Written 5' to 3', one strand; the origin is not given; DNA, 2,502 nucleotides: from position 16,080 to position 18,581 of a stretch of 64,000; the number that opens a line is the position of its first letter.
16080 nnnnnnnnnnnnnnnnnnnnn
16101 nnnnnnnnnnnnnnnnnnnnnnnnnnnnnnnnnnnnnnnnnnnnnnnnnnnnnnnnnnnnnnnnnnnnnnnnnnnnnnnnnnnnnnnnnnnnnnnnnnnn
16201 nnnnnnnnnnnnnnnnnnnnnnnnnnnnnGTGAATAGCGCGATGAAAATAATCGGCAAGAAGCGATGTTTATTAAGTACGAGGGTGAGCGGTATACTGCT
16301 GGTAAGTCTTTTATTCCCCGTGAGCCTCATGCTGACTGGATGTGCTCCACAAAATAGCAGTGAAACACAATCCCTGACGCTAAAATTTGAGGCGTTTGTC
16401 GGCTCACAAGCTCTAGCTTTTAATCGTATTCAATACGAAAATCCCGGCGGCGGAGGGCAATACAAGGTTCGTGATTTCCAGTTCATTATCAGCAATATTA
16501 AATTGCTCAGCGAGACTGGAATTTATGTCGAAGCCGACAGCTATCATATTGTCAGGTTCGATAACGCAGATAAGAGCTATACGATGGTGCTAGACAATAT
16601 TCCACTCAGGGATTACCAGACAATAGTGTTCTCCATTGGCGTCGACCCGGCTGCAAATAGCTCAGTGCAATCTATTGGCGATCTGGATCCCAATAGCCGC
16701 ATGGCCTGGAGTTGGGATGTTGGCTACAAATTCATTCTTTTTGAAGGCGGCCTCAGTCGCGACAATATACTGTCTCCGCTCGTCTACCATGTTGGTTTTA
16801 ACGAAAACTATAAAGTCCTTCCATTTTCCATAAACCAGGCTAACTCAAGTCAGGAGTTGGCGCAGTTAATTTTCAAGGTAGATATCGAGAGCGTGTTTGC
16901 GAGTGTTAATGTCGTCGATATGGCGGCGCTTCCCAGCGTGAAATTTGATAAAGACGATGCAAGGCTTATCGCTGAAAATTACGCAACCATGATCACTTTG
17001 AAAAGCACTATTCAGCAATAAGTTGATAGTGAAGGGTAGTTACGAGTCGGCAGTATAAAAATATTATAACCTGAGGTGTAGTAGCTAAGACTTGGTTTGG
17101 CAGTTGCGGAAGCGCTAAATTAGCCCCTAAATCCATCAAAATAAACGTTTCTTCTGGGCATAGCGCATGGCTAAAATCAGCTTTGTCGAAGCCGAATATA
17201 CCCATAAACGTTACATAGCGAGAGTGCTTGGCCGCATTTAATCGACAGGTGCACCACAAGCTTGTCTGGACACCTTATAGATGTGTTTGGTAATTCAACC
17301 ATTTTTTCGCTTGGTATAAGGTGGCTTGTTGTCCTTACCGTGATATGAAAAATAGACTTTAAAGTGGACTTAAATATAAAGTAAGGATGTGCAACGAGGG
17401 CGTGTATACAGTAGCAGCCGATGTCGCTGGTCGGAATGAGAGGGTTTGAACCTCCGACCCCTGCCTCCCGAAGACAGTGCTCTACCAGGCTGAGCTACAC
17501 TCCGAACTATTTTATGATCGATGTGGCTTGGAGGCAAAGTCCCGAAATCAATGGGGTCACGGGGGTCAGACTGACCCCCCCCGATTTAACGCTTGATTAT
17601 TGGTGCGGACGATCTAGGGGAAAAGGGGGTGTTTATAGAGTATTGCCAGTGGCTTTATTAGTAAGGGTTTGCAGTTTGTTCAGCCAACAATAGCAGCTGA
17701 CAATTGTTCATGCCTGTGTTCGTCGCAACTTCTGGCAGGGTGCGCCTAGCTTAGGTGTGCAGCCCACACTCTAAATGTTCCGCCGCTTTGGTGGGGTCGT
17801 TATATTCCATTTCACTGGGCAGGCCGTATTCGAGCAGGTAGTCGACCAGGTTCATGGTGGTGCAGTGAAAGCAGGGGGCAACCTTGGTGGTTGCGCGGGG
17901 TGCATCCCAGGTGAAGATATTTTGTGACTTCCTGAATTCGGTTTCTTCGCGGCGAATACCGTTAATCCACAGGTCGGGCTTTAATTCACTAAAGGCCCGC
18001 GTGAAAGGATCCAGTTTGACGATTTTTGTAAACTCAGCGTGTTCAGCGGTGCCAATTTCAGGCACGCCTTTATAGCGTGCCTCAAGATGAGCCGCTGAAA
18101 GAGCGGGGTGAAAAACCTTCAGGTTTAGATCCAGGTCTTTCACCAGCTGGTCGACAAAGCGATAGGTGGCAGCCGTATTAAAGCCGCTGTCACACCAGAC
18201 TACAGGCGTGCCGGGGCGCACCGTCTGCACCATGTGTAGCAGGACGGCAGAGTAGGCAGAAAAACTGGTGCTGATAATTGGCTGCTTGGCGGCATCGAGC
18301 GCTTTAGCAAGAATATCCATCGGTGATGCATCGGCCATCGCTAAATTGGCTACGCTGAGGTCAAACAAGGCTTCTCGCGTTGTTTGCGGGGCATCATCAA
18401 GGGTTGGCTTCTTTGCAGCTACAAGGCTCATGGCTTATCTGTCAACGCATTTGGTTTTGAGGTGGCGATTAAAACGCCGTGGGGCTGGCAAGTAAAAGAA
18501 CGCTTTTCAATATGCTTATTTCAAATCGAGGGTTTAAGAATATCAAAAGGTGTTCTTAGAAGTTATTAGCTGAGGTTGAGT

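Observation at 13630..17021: Exported three-gene operon combining an SBP56/MtoX-like lipoprotein with a MauG/MbnH-type di-heme enzyme and an MbnP-like lipoprotein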

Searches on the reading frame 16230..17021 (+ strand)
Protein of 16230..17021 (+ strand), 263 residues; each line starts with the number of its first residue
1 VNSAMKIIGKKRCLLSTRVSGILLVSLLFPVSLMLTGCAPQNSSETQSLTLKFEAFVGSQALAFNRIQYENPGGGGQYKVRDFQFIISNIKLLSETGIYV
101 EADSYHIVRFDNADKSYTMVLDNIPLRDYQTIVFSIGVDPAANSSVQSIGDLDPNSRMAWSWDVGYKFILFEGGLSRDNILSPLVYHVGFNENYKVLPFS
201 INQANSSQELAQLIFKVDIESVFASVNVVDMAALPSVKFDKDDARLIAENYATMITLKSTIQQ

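Call 3: search_protein_families(library=pfam, proteins=[window:16230-17021:+], max_evalue=1)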
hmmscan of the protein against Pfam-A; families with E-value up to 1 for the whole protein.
window:16230-17021:+ (263 aa): 1 family
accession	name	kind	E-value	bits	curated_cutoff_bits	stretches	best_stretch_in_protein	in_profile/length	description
PF20243.3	MbnP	-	1.7e-39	136.1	27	1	46-229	1-182/189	MbnP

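Call 4: search_protein_families(library=ncbifam, proteins=[window:16230-17021:+], max_evalue=1)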
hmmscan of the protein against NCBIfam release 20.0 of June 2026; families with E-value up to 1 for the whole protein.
window:16230-17021:+ (263 aa): 2 families
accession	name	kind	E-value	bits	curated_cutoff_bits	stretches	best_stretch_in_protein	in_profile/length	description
TIGR04052.2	MbnP_like_WxW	equivalog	7.3e-11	41.9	140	2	118-189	89-161/257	MbnP family copper-binding protein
TIGR04334.1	rSAM_Clo7bot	equivalog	0.11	11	600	1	82-182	223-320/440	radical SAM/SPASM domain Clo7bot peptide maturase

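Call 28: search_solved_structures(query=window:16230-17021:+, max_evalue=1, show_alignments=2)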
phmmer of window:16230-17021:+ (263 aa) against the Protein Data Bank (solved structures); distinct sequences matched with E-value up to 1: 0.

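Call 47: search_solved_structures(query=A4, max_evalue=10, show_alignments=2)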
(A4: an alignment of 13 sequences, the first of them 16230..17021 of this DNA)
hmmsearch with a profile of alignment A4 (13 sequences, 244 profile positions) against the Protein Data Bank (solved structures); distinct sequences matched with E-value up to 10: 1.
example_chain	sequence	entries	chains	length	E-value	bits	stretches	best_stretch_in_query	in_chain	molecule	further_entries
7l6g_A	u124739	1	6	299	1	12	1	140-156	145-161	Metallo-mystery pair system four-Cys motif protein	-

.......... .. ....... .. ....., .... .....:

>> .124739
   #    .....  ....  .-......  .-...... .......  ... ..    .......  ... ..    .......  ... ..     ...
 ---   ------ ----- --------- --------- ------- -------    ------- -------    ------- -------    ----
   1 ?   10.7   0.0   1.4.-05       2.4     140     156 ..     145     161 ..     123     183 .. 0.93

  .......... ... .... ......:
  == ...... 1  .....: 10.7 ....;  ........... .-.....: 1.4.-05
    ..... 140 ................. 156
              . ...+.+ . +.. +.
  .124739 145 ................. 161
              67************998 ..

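Call 63: find_homologous_proteins(query=window:16230-17021:+, max_evalue=0.00001)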
Query window:16230-17021:+ (263 aa): 709 proteins with E <= 0.00001 among 1171 candidates; the best 120 are listed.
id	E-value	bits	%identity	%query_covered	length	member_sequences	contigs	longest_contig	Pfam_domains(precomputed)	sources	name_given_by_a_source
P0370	6.1e-167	571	100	100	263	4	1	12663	PF20243.4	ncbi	-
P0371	2.4e-111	389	71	99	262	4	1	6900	PF20243.4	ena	-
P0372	2.2e-104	366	68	96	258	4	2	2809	PF20243.4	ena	-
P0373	1.5e-103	364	73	86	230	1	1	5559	PF20243.4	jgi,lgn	jgi:hypothetical protein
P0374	1.4e-100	354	67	89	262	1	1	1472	PF20243.4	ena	-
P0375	2.5e-83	297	57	86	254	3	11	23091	PF20243.4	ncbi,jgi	ncbi:MAG: hypothetical protein ACI82A_003248 [Candidatus Azotimanducaceae bacterium]|jgi:hypothetica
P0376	2.5e-81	291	57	89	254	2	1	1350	PF20243.4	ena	-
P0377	1.4e-80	288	56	87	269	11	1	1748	PF20243.4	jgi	jgi:hypothetical protein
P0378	1.7e-79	285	55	89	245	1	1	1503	PF20243.4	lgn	-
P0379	2.0e-79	285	56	89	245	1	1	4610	PF20243.4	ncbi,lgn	-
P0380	6.6e-78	280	57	82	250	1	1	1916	PF20243.4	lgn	-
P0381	7.8e-77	276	54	83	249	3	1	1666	PF20243.4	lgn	-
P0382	1.1e-76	276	56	83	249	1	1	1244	PF20243.4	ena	-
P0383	3.2e-76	274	56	83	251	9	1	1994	PF20243.4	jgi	-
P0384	5.7e-76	273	52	90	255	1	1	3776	PF20243.4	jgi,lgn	-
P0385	8.6e-76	273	59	81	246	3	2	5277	PF20243.4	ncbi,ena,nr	ncbi:MAG: hypothetical protein MJK04_02680 [Psychrosphaera sp.]|nr:hypothetical protein [Psychrospha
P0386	1.6e-75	272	52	95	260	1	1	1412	PF20243.4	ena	-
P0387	3.2e-75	271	51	90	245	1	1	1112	PF20243.4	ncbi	-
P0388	6.3e-75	270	56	79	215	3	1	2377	PF20243.4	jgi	jgi:hypothetical protein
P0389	1.1e-74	269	54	85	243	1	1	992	PF20243.4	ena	-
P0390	1.5e-74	269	54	89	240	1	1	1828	PF20243.4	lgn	-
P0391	1.6e-74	268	53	87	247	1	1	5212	PF20243.4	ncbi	-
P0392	1.7e-74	268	50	89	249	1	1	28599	PF20243.4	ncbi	-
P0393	1.8e-74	268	54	82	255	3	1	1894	PF20243.4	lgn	-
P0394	2.5e-74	268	52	90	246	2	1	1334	PF20243.4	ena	-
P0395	2.6e-74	268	49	90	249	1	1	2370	PF20243.4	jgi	jgi:hypothetical protein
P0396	2.9e-74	268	53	90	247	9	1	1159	PF20243.4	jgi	-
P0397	3.1e-74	268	53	84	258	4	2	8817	PF20243.4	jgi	jgi:hypothetical protein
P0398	3.3e-74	267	51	89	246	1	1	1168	PF20243.4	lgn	-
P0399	3.4e-74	267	49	91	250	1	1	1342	PF20243.4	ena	-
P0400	4.2e-74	267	50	97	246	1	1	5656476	PF20243.4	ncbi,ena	-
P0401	4.2e-74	267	52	90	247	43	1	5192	PF20243.4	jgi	-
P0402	4.4e-74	267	50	94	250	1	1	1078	PF20243.4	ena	-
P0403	5.4e-74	267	52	94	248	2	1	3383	PF20243.4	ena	-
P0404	5.4e-74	267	56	80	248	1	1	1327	PF20243.4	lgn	-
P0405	5.6e-74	267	52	91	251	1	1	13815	PF20243.4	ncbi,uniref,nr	ncbi:MAG: hypothetical protein COB20_06815 [SAR86 cluster bacterium]|uniref:Copper-binding protein M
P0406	6.6e-74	266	51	90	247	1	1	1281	PF20243.4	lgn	-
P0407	7.9e-74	266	57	80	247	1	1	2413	PF20243.4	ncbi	-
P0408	8.5e-74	266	54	85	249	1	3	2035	PF20243.4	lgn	-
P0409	8.8e-74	266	51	95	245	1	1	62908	PF20243.4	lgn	-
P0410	8.9e-74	266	53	83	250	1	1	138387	PF20243.4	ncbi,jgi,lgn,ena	-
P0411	1.4e-73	265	55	83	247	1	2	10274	PF20243.4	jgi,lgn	jgi:hypothetical protein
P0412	1.5e-73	265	50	94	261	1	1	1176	PF20243.4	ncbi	-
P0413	1.8e-73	265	55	92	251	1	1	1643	PF20243.4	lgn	-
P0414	1.8e-73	265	53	84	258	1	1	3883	PF20243.4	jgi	jgi:hypothetical protein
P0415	2.1e-73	265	52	84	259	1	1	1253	PF20243.4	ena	-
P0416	2.2e-73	265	52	89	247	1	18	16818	PF20243.4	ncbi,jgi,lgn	ncbi:MAG: hypothetical protein ACJASI_002430 [Glaciecola sp.]|jgi:hypothetical protein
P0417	2.6e-73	265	52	85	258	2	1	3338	PF20243.4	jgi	jgi:hypothetical protein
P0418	2.7e-73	264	53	86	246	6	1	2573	PF20243.4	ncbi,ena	-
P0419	2.9e-73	264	49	95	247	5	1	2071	PF20243.4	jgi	jgi:hypothetical protein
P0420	3.0e-73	264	56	81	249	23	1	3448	PF20243.4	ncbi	-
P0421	3.6e-73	264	54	84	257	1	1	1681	PF20243.4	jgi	jgi:hypothetical protein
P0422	3.7e-73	264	52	84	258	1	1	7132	PF20243.4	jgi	jgi:hypothetical protein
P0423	3.9e-73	264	52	90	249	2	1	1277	PF20243.4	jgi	-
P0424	4.4e-73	264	54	86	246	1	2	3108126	PF20243.4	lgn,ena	-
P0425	4.5e-73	264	52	90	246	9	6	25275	PF20243.4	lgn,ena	-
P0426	5.3e-73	263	52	86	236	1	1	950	PF20243.4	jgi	jgi:hypothetical protein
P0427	5.7e-73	263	55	82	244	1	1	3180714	PF20243.4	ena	-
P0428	6.3e-73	263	52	85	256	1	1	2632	PF20243.4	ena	-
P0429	7.3e-73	263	53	91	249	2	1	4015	PF20243.4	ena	-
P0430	7.3e-73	263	51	91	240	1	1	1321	PF20243.4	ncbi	-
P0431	7.5e-73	263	50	90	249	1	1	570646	PF20243.4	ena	-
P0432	7.6e-73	263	52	81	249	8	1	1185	PF20243.4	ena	-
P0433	7.7e-73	263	51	90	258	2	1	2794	PF20243.4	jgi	-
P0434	9.8e-73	263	52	89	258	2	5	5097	PF20243.4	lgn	-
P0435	1.0e-72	263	48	94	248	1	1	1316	PF20243.4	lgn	-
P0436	1.1e-72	262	51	90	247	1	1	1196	PF20243.4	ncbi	-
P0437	1.1e-72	262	54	82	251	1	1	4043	PF20243.4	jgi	jgi:hypothetical protein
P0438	1.1e-72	262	54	82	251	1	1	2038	PF20243.4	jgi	jgi:hypothetical protein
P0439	1.2e-72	262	54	84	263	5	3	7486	PF20243.4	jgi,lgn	jgi:hypothetical protein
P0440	1.3e-72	262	54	82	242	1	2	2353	PF20243.4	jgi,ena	jgi:hypothetical protein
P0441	1.4e-72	262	51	90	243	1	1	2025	PF20243.4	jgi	-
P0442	1.6e-72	262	51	89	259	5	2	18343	PF20243.4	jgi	jgi:hypothetical protein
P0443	1.7e-72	262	52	83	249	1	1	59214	PF20243.4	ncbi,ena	-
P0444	1.8e-72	262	50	93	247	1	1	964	PF20243.4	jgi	-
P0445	2.0e-72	262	54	82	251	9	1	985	PF20243.4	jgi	jgi:hypothetical protein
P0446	2.8e-72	261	52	88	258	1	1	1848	PF20243.4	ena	-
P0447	3.0e-72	261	54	83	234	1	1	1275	PF20243.4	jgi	jgi:hypothetical protein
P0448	3.5e-72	261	51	91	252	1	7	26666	PF20243.4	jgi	jgi:hypothetical protein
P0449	3.7e-72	261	52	91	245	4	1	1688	PF20243.4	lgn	-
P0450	3.8e-72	261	50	88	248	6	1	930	PF20243.4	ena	-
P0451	3.9e-72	261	54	82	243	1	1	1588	PF20243.4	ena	-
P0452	4.0e-72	261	50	93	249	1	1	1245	PF20243.4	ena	-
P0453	4.3e-72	261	54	86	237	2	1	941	PF20243.4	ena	-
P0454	4.5e-72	260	53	84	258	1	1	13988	PF20243.4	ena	-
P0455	5.0e-72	260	50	92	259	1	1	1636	PF20243.4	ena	-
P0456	5.2e-72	260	55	81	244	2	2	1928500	PF20243.4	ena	-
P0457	5.8e-72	260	53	84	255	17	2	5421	PF20243.4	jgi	-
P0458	6.2e-72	260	52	89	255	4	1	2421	PF20243.4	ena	-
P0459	6.3e-72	260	51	90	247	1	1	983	PF20243.4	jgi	jgi:hypothetical protein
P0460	6.4e-72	260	50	88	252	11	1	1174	PF20243.4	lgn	-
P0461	6.9e-72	260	51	90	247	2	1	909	PF20243.4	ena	-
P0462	7.6e-72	260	52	94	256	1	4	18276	PF20243.4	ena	-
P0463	8.0e-72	260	50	91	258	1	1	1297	PF20243.4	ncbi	-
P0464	8.3e-72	260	52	87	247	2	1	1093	PF20243.4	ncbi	-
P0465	8.9e-72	259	51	90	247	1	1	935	PF20243.4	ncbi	-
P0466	9.7e-72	259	50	89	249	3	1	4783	PF20243.4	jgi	jgi:hypothetical protein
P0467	9.7e-72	259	52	84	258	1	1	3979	PF20243.4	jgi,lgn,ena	-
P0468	9.7e-72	259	53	85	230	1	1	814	PF20243.4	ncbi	-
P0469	9.8e-72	259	49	89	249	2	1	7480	PF20243.4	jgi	jgi:hypothetical protein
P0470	1.1e-71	259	51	84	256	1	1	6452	PF20243.4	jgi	jgi:hypothetical protein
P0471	1.1e-71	259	48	97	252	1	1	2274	PF20243.4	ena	-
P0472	1.1e-71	259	54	83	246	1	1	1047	PF20243.4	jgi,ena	jgi:hypothetical protein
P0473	1.1e-71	259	52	84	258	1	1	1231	PF20243.4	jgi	jgi:hypothetical protein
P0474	1.1e-71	259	52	84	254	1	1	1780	PF20243.4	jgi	jgi:hypothetical protein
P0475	1.2e-71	259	52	84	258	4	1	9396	PF20243.4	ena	-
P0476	1.2e-71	259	51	89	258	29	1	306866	PF20243.4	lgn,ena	-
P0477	1.2e-71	259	50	93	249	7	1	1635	PF20243.4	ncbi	-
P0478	1.2e-71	259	51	89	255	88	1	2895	PF20243.4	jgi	-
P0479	1.3e-71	259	52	86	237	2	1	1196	PF20243.4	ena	-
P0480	1.3e-71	259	51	90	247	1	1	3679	PF20243.4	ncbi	-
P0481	1.3e-71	259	49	95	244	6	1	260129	PF20243.4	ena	-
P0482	1.6e-71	259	55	81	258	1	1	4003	PF20243.4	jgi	-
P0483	1.7e-71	259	51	89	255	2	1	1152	PF20243.4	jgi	jgi:hypothetical protein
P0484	1.7e-71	259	48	93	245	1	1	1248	PF20243.4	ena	-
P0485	1.8e-71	258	50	90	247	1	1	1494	PF20243.4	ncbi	-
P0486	1.8e-71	258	49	88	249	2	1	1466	PF20243.4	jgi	jgi:hypothetical protein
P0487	1.9e-71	258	53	83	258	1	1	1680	PF20243.4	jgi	jgi:hypothetical protein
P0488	1.9e-71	258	51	89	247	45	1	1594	PF20243.4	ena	-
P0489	1.9e-71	258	51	89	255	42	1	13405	PF20243.4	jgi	-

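Call 71: predict_structure(alignment_id=A5)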
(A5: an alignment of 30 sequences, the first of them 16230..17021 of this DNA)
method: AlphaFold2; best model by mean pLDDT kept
length: 263 residues; sequences in the alignment: 30
mean_pLDDT: 79.1   pTM: 0.75
mean pLDDT of the five models: 79.1, 78.8, 77.7, 76.3, 75.7
residues with pLDDT >= 90: 130; 70-90: 58; 50-70: 37; < 50: 38
segments of 3 or more residues with pLDDT < 50: 1-21, 36-38, 158-164
pLDDT, mean of each block of 10 residues (from residue 1): 39 44 50 50 80 97 96 96 94 94 91 92 92 90 74 57 61 94 83 87 65 95 93 78 85 88 44
secondary structure, 60 per line:
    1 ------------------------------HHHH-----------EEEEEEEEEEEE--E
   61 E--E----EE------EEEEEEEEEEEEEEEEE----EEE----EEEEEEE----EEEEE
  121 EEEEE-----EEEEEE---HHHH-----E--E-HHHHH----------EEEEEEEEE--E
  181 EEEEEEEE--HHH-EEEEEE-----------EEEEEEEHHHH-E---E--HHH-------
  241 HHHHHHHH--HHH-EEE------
elements in order: H31-34 E46-57 E77-93 E98-100 E105-111 E116-125 E131-136 H140-143 H154-158 E169-177 E180-188 E195-200 E212-218 H219-222 H241-248 E255-257

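Call 73: fold_search(model_id=the predicted structure, library=pdb)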
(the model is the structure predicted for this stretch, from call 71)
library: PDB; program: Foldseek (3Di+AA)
matches with E <= 10: 639; with E <= 0.001: 6
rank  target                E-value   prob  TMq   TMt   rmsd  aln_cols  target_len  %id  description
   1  7l6g_A                4.7e-08  1.00  0.50  0.46   7.1       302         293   13  MbnP from Methylosinus trichosporium (released 2021-05-26)
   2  7l6g_B                5.9e-08  1.00  0.47  0.44   7.6       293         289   14  MbnP from Methylosinus trichosporium (released 2021-05-26)
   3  7l6g_C                1.1e-07  1.00  0.49  0.46   7.0       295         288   13  MbnP from Methylosinus trichosporium (released 2021-05-26)
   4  7l6g_E                1.2e-07  1.00  0.50  0.46   7.0       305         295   14  MbnP from Methylosinus trichosporium (released 2021-05-26)
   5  7l6g_D                6.5e-07  1.00  0.50  0.46   7.0       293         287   14  MbnP from Methylosinus trichosporium (released 2021-05-26)
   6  7l6g_F                1.0e-06  1.00  0.49  0.45   7.3       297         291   13  MbnP from Methylosinus trichosporium (released 2021-05-26)
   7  7w6b                  4.2e-02  0.80  0.20  0.08   5.6        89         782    8  Crystal Structure of PitA from pilus islet-2 of Streptococcus oralis (released 2022-06-01)
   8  7jsm_D                4.7e-02  0.04  0.11  0.09  23.5       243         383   10  CRYSTAL STRUCTURE OF NATIVE BOVINE ARRESTIN 1 (released 2021-10-13)
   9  2zyr_A                6.2e-02  0.30  0.17  0.11  11.1       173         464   11  A. Fulgidus lipase with fatty acid fragment and magnesium (released 2009-06-16)
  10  8c27_B                7.0e-02  0.18  0.11  0.21  13.1        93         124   14  Domain 3 of Group B Streptococcus pilus protein as scaffold for the display of foreign epitopes (released 2024-01-10)
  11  2zyi_A                7.8e-02  0.25  0.14  0.09  11.2       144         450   11  A. Fulgidus lipase with fatty acid fragment and calcium (released 2009-06-16)
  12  5f44_B                1.1e-01  0.16  0.15  0.15  10.3       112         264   15  Crystal structure of shaft pilin spaA from Lactobacillus rhamnosus GG (released 2016-07-20)
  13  7kra_G                1.5e-01  0.09  0.13  0.19  17.2       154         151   11  Cryo-EM structure of Saccharomyces cerevisiae ER membrane protein complex bound to Fab-DH4 in lipid nanodiscs (released 2020-12-02)
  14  5fie                  1.6e-01  0.10  0.14  0.21  11.0       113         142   15  Crystal structure of N-terminal domain of shaft pilin spaA from Lactobacillus rhamnosus GG (released 2016-07-20)
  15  3isy                  1.6e-01  0.08  0.14  0.25  15.4       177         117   10  Crystal structure of an intracellular proteinase inhibitor (ipi, bsu11130) from bacillus subtilis at 2.61 A resolution (released 2009-09-15)
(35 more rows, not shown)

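Call 81: list_cluster_members(proteins=[P0370, P0001])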
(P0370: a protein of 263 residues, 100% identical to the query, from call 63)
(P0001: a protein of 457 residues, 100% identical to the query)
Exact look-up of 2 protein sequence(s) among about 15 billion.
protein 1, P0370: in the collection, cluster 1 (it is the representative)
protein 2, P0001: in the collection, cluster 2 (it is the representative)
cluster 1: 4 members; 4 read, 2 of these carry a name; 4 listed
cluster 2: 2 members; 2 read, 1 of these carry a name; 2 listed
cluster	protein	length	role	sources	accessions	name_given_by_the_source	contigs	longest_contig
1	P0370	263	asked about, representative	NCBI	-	-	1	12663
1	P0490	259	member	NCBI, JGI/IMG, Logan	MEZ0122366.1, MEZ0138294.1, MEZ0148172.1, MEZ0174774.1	MAG: MbnP family protein [Candidatus Reddybacter sp.]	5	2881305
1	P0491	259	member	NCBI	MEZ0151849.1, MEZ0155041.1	MAG: MbnP family protein [Candidatus Reddybacter sp.]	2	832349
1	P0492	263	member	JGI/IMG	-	-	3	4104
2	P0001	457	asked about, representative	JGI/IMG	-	-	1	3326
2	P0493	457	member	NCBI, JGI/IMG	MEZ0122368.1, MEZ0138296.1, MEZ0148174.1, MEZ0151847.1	MAG: hypothetical protein AB9Q22_09085 [Candidatus Reddybacter sp.]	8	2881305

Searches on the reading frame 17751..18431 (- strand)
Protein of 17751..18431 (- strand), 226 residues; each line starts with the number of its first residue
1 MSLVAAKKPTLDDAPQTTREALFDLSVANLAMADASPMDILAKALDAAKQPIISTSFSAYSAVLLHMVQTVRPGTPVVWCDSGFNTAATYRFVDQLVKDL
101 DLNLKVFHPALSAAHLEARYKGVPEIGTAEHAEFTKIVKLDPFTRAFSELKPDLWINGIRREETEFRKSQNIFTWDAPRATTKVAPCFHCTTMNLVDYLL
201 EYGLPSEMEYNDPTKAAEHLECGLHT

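Call 60: search_protein_families(library=pfam, proteins=[window:17751-18431:-], max_evalue=0.01)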
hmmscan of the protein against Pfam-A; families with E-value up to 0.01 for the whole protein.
window:17751-18431:- (226 aa): 1 family
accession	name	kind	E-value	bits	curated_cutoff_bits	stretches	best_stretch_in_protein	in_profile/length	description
PF01507.26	PAPS_reduct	-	8.7e-25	88.2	22.5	1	51-205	2-155/175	Phosphoadenosine phosphosulfate reductase domain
